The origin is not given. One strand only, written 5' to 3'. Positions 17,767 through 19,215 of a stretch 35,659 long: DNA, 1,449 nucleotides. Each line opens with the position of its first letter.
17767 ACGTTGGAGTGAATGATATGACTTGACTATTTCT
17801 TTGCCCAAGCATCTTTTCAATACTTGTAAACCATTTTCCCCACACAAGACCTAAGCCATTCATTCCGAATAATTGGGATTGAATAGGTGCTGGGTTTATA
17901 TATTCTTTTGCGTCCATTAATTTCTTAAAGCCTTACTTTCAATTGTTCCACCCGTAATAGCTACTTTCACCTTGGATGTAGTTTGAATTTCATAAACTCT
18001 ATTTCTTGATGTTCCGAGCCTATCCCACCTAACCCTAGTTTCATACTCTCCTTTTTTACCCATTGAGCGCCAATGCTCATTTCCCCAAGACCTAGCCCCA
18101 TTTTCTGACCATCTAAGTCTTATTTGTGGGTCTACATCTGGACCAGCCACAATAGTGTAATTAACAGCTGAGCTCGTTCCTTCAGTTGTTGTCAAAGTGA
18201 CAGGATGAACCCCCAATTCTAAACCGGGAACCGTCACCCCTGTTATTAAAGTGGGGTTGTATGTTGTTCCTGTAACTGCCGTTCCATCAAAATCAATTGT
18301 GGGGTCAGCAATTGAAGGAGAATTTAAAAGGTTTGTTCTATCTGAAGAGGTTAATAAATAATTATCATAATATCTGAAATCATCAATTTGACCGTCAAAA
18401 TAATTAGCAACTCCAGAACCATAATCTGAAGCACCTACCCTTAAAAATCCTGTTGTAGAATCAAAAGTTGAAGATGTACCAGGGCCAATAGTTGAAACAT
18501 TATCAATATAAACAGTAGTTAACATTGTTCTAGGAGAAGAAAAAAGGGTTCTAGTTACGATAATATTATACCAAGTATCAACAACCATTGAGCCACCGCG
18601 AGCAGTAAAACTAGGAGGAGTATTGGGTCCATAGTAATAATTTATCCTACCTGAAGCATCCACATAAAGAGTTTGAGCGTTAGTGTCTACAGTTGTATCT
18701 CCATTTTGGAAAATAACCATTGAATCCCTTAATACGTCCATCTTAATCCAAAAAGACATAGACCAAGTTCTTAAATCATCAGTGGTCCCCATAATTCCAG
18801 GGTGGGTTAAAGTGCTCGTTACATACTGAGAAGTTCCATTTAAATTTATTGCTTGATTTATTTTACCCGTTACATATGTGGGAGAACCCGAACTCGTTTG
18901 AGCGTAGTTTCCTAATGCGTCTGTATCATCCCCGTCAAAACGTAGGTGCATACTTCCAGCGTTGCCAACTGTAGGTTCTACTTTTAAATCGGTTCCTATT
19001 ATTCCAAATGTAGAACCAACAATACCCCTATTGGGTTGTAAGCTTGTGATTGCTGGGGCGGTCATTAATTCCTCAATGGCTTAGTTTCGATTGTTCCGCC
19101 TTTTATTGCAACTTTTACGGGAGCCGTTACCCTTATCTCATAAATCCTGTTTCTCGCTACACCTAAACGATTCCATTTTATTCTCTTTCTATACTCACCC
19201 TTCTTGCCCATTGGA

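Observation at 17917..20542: Split gp10-like tail hub whose C-terminal module is also fused to a LamG lectin-like protein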

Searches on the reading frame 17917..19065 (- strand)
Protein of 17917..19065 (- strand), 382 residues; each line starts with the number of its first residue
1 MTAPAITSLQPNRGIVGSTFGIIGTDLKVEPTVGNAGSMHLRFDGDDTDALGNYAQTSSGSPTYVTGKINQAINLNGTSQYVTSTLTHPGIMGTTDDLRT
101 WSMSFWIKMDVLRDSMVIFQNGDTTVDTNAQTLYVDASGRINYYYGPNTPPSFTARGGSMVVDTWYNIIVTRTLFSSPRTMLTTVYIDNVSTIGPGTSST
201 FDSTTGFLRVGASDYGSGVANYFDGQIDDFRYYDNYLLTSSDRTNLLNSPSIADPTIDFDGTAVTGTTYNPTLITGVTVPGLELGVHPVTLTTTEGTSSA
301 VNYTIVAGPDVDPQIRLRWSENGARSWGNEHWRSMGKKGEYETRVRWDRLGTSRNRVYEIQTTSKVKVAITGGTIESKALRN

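Call 3: search_protein_families(library=pfam, proteins=[window:17917-19065:-], max_evalue=0.1)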
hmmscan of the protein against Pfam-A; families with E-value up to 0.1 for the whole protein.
window:17917-19065:- (382 aa): 1 family
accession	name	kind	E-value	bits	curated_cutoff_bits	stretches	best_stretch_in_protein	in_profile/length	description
PF13385.13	Laminin_G_3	-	6.2e-13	49.6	27.6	1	77-237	2-145/151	Concanavalin A-like lectin/glucanases superfamily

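Call 4: search_protein_families(library=phrogs, proteins=[window:17917-19065:-], max_evalue=0.01)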
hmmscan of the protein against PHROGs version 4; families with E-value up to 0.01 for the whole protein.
window:17917-19065:- (382 aa): 2 families
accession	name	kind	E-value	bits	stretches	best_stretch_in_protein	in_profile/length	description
phrog_578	-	connector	1.5e-13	51.1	1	310-378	402-470/486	head closure Hc3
phrog_19101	-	unknown function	2.1e-09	37.3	1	311-373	524-586/595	-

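Call 8: search_dna_similar(query=window:17917-19065:-, collection=phages, mode=protein, max_rows=40)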
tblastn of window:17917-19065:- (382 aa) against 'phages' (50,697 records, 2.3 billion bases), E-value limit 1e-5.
Records with a match: 16; places in all: 16; records where one place covers at least 80% of the query: 0.
Best place of each record, by identity: <60% 16.
By first word of the organism name: Caudoviricetes 6; Vibrio 5; Rhodoferax 2; Phage 1; Bacteriophage 1; Xanthomonas 1.
By host as written in the record: - 7; Vibrio vulnificus 2; Rhodoferax sp. IMCC26218 2; Vibrio tasmaniensis 2; Gammaproteobacteria 1; Xanthomonas campestris pv. campestris strain Ram 3-1 1; Vibrio alginolyticus 1.
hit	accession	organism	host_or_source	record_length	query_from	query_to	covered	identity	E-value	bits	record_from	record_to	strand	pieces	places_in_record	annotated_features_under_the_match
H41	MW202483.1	Caudoviricetes sp.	Manatee Spring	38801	301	376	20%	45.6%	2e-12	75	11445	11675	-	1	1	phage stabilization protein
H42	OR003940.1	Phage DSL-LC05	Gammaproteobacteria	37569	308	375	18%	49.3%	1e-12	76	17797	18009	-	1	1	packaged DNA stabilization protein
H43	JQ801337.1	Vibrio phage VvAW1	Vibrio vulnificus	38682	312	376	17%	49.2%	2e-13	78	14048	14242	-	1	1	hypothetical protein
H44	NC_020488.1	Vibrio phage VvAW1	Vibrio vulnificus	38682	312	376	17%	49.2%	2e-13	78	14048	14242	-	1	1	head closure Hc3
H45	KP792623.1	Rhodoferax phage P26218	Rhodoferax sp. IMCC26218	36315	305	373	18%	46.4%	4e-12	74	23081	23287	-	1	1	hypothetical protein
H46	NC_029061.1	Rhodoferax phage P26218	Rhodoferax sp. IMCC26218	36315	305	373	18%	46.4%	4e-12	74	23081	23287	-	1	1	head closure Hc3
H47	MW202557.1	Caudoviricetes sp.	Manatee Spring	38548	305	378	19%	43.2%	7e-11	70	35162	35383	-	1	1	phage stabilization protein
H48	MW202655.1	Bacteriophage sp.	Manatee Spring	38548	305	378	19%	43.2%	7e-11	70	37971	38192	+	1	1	phage stabilization protein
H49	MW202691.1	Caudoviricetes sp.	Manatee Spring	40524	306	375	18%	44.3%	1e-9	66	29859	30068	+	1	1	stabilization protein | hypothetical protein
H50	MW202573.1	Caudoviricetes sp.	Manatee Spring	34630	305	376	19%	42.9%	4e-11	71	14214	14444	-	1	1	phage stabilization protein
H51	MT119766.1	Xanthomonas phage PBR31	Xanthomonas campestris pv. campestris ...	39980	308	378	19%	42.3%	2e-11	72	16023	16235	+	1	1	tail tubular protein B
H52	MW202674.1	Caudoviricetes sp.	Manatee Spring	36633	312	377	17%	45.5%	7e-12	73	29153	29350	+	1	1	phage stabilization protein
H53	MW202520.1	Caudoviricetes sp.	Manatee Spring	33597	313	379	18%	43.3%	1e-11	72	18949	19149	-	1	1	phage stabilization protein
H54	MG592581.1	Vibrio phage 1.211.A._10N.222.52.F11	Vibrio tasmaniensis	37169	305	378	19%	36.5%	4e-9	64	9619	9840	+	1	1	stabilization protein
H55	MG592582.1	Vibrio phage 1.211.B._10N.222.52.F11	Vibrio tasmaniensis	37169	305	378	19%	36.5%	4e-9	64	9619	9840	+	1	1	stabilization protein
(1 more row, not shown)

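Call 9: get_annotated_region(hit=H49, flank=4000)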
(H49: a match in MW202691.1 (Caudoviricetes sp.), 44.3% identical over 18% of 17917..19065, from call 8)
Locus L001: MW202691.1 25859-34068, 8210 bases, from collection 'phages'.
description: Podoviridae sp. isolate ctkAd229, complete genome.
organism: Caudoviricetes sp. (NCBI taxid 2832643)
taxonomy: Viruses; Duplodnaviria; Heunggongvirae; Uroviricota; Caudoviricetes
host: -; source: Manatee Spring; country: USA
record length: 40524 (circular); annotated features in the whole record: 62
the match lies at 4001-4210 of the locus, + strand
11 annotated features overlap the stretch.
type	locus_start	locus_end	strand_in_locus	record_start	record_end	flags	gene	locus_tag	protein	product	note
CDS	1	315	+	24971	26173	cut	-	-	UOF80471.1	P22 coat protein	-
CDS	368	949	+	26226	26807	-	-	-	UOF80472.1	endonuclease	-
CDS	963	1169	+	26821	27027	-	-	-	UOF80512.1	hypothetical protein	-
CDS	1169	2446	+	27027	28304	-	-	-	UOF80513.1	polysaccharide biosynthesis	-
CDS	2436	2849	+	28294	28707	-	-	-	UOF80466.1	P22 tail accessory factor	-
CDS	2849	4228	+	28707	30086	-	-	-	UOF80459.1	stabilization protein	-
CDS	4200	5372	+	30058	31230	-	-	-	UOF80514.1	hypothetical protein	-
CDS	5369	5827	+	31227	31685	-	-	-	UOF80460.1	putative tail fiber protein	-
CDS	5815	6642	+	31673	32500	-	-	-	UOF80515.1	hypothetical protein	-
CDS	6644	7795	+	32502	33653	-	-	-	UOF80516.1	hypothetical protein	-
CDS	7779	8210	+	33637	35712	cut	-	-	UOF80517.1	hypothetical protein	-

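Call 11: find_homologous_proteins(query=window:17917-19065:-, max_evalue=0.001)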
Query window:17917-19065:- (382 aa): 15 proteins with E <= 0.001 among 5003 candidates.
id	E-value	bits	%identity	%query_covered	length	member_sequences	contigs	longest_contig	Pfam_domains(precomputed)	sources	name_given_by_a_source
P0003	3.4e-251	851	100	100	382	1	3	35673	PF11134.14,PF13385.14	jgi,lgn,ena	-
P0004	5.4e-73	264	42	99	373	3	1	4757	PF11134.14,PF13385.14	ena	-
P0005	2.3e-14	71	60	17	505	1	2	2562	PF11134.14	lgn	-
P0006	3.9e-14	71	51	22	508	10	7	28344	PF11134.14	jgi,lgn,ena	jgi:hypothetical protein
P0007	4.0e-14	71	58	17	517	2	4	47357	PF11134.14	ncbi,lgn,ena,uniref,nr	ncbi:Bacteriophage P22, Gp10, DNA-stabilising [uncultured Caudovirales phage]|uniref:Bacteriophage P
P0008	2.0e-13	68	54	17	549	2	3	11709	PF11134.14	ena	-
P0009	3.3e-13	67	46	25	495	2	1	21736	PF11134.14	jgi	jgi:hypothetical protein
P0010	4.1e-12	64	52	18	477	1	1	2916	PF11134.14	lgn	-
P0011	4.2e-12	64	54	17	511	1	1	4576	PF11134.14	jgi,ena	-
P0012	1.1e-11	62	52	18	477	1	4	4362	PF11134.14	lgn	-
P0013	9.1e-11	59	51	17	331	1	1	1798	PF11134.14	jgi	-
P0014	1.6e-10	59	32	54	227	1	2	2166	PF07953.21,PF13385.14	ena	-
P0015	1.9e-7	49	40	26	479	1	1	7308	PF11134.14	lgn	-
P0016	1.5e-6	46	33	39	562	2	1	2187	PF11134.14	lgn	-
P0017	3.2e-5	41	27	60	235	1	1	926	PF07953.21,PF13385.14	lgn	-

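Call 13: find_encoding_contigs(protein=P0004, flank=6000)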
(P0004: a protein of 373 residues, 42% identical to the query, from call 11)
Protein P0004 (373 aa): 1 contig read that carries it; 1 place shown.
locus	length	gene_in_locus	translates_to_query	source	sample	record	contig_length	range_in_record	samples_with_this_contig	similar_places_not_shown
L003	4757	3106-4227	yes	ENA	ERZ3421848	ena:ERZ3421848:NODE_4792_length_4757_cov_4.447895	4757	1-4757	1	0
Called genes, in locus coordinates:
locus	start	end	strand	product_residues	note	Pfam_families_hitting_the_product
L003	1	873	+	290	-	?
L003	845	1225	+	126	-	-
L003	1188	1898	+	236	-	PF24175:SU10_adaptor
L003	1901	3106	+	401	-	PF11134:Phage_stabilise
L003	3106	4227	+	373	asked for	PF13385:Laminin_G_3, PF11134:Phage_stabilise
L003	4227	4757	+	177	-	?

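Call 27: search_protein_families(library=pfam, proteins=[L003:3106-4227:+, L003:4227-4757:+], max_evalue=0.05)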
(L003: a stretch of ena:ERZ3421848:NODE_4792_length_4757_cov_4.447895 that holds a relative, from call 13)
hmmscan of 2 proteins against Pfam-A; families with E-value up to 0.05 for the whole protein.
L003:3106-4227:+ (373 aa): 1 family
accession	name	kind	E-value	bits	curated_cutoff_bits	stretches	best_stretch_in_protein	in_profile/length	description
PF13385.13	Laminin_G_3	-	1.4e-09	38.7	27.6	1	94-224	15-141/151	Concanavalin A-like lectin/glucanases superfamily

L003:4227-4757:+ (177 aa): 1 family
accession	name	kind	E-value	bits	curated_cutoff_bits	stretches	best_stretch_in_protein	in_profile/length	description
PF13385.13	Laminin_G_3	-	4.5e-09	37.1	27.6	1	98-173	15-91/151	Concanavalin A-like lectin/glucanases superfamily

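Call 28: search_protein_families(library=phrogs, proteins=[L003:1901-3106:+, L003:4227-4757:+], max_evalue=0.01)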
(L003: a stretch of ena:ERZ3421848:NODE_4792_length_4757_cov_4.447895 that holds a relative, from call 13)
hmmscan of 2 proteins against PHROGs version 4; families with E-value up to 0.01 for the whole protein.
L003:1901-3106:+ (401 aa): 1 family
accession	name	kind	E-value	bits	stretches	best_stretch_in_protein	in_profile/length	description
phrog_578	-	connector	1.3e-104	351.4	1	2-399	5-400/486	head closure Hc3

L003:4227-4757:+ (177 aa): 0 families

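Call 29: predict_structure(protein=window:17917-19065:-)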
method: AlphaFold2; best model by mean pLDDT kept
length: 382 residues; sequences in the alignment: 1
mean_pLDDT: 30.3   pTM: 0.18
mean pLDDT of the five models: 30.3, 28.8, 26.9, 26.2, 24.5
residues with pLDDT >= 90: 0; 70-90: 0; 50-70: 0; < 50: 382
segments of 3 or more residues with pLDDT < 50: 1-382
pLDDT, mean of each block of 10 residues (from residue 1): 26 25 23 26 31 33 34 32 34 35 28 28 27 32 31 23 25 25 27 31 32 29 26 24 26 24 23 28 35 36 37 43 40 40 36 38 35 26 25
secondary structure, 60 per line:
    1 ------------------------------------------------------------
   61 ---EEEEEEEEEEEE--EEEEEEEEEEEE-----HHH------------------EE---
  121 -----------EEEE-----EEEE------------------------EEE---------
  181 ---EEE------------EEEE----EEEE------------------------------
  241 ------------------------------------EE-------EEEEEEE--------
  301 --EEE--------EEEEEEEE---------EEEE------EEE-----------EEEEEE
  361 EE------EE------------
elements in order: E64-75 E78-89 E132-135 E141-144 E169-171 E184-186 E199-202 E207-210 E286-292 E303-305 E314-321 E331-334 E341-343 E355-362

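Call 41: find_related_loci(query=A2, collection=viral_contigs, flank=6000)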
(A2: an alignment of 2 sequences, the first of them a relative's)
Query A2 (382 aa) in viral_contigs; peptide patterns used: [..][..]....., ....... (x = any residue, [..] = any of these).
146 stretches matched a pattern; 12 encode a relative of the query (tblastn E <= 1e-3); 12 distinct loci.
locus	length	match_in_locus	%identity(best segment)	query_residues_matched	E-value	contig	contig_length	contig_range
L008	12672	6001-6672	29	46-258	1e-10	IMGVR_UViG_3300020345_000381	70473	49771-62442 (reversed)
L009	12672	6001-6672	29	46-258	1e-10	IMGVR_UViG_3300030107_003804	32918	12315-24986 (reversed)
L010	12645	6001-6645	25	21-238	5e-10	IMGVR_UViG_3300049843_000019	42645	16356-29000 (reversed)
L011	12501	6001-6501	27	15-190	4e-8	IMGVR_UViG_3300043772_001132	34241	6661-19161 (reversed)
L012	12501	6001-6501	27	15-190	4e-8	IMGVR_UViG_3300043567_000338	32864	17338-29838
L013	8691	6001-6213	39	157-234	3e-7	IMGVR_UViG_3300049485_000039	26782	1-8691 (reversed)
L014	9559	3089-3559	26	38-188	1e-5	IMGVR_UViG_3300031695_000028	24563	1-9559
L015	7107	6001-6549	27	43-237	1e-5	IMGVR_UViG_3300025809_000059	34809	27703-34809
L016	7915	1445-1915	26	38-188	1e-5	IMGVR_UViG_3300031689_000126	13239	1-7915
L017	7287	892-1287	27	101-249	1e-5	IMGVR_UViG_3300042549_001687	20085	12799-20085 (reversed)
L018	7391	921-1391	26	38-188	1e-5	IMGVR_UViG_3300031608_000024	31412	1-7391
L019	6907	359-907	27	43-237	1e-5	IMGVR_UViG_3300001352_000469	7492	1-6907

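Call 55: find_homologous_proteins(query=A2, max_evalue=0.001)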
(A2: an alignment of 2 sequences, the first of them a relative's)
Query A2 (2 sequences) (382 aa, profile of the alignment): 15 proteins with E <= 0.001 among 8000 candidates.
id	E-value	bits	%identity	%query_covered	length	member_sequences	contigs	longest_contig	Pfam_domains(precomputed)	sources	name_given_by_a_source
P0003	9.2e-222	754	100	100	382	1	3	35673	PF11134.14,PF13385.14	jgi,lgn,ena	-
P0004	1.8e-209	713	42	99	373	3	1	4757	PF11134.14,PF13385.14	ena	-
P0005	2.3e-22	98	60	17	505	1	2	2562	PF11134.14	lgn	-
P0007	1.2e-21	95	58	17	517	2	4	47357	PF11134.14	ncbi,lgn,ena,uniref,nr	ncbi:Bacteriophage P22, Gp10, DNA-stabilising [uncultured Caudovirales phage]|uniref:Bacteriophage P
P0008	5.0e-21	93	54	17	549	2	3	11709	PF11134.14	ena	-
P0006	1.0e-20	92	51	22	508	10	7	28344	PF11134.14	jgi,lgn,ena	jgi:hypothetical protein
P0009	1.7e-20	91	46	25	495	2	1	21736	PF11134.14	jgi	jgi:hypothetical protein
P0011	4.9e-19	87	54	17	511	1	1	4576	PF11134.14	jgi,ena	-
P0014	6.9e-13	66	32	54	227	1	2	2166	PF07953.21,PF13385.14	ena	-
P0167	2.1e-12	65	46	18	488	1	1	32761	PF11134.14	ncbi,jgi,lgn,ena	-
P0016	2.2e-12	65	33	39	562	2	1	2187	PF11134.14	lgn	-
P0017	1.1e-10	59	27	60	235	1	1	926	PF07953.21,PF13385.14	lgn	-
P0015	1.6e-9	55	40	26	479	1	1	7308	PF11134.14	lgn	-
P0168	3.8e-6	44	39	15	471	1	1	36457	PF11134.14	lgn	-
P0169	6.8e-4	37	24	66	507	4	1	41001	PF13385.14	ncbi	-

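Call 70: predict_structure(alignment_id=A4)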
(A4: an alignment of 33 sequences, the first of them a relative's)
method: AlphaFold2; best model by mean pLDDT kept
length: 382 residues; sequences in the alignment: 33
mean_pLDDT: 66.9   pTM: 0.54
mean pLDDT of the five models: 66.9, 64.6, 64.2, 62.6, 59.5
residues with pLDDT >= 90: 29; 70-90: 149; 50-70: 123; < 50: 81
segments of 3 or more residues with pLDDT < 50: 1-5, 12-27, 45-70, 199-202, 253-276
pLDDT, mean of each block of 10 residues (from residue 1): 46 44 48 81 51 34 34 73 62 65 89 83 62 86 71 68 88 74 78 54 57 57 82 89 84 45 39 47 61 60 56 85 91 78 77 85 82 80 63
secondary structure, 60 per line:
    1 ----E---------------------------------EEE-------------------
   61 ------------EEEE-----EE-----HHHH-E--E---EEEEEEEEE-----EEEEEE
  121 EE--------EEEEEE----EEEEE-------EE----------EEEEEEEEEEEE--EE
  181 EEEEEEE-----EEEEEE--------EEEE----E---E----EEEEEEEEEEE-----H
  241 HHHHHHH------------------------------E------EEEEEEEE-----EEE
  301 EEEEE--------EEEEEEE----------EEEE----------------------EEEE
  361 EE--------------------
elements in order: E39-41 E73-76 H89-92 E101-109 E115-122 E131-136 E141-145 E165-176 E179-187 E193-198 E207-210 E224-234 H240-247 E285-292 E298-305 E314-320 E331-334 E357-362
